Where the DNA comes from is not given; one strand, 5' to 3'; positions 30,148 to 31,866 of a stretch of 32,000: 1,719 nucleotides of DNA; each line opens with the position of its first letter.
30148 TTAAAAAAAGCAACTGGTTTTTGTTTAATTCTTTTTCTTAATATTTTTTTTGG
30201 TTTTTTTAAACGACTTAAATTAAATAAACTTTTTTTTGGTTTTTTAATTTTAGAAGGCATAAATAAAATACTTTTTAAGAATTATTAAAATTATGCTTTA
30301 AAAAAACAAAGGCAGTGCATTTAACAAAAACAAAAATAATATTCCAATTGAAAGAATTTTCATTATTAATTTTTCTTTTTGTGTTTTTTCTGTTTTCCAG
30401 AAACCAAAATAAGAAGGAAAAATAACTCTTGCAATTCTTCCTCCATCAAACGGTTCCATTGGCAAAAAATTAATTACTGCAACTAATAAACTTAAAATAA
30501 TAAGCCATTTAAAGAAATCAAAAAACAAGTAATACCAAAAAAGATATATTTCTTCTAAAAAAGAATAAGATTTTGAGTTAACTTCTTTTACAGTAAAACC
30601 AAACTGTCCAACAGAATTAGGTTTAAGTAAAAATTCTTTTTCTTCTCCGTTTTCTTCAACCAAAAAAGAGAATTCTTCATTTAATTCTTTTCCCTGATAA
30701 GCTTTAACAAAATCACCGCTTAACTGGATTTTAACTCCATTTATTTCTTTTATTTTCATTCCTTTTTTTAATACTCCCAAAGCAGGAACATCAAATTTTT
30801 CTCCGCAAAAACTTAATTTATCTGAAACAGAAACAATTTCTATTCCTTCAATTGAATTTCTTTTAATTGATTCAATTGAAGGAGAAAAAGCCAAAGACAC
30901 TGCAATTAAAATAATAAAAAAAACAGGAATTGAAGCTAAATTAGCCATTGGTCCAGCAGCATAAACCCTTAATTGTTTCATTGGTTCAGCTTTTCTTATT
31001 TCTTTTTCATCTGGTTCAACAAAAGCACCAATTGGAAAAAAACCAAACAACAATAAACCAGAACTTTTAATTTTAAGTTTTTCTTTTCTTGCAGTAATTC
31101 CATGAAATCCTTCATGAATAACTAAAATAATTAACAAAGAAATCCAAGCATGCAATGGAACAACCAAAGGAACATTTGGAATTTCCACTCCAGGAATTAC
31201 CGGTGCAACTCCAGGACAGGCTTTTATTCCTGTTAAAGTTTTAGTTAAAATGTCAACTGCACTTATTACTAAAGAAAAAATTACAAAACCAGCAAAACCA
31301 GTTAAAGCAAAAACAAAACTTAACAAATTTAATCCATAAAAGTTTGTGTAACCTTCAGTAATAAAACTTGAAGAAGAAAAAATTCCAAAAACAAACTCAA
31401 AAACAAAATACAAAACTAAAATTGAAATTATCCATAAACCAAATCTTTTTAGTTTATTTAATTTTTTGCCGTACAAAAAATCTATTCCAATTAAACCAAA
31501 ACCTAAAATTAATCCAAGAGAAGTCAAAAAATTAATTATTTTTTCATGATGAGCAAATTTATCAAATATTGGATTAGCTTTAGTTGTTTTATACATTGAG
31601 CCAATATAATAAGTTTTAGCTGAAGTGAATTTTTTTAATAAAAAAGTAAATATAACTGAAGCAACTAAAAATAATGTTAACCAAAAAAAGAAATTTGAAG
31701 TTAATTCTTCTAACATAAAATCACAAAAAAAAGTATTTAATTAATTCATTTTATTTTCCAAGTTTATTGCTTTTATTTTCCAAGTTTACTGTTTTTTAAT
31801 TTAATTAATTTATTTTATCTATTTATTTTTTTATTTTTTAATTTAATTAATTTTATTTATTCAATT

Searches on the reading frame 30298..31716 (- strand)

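Call 74: search_protein_families(library=pfam, proteins=[window:30298-31716:-], max_evalue=0.0001)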
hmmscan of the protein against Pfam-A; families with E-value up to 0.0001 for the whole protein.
window:30298-31716:- (472 aa): 1 family
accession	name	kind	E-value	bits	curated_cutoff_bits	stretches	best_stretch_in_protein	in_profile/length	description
PF02163.28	Peptidase_M50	-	9.3e-24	84.4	27.2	1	191-455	3-214/221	Peptidase family M50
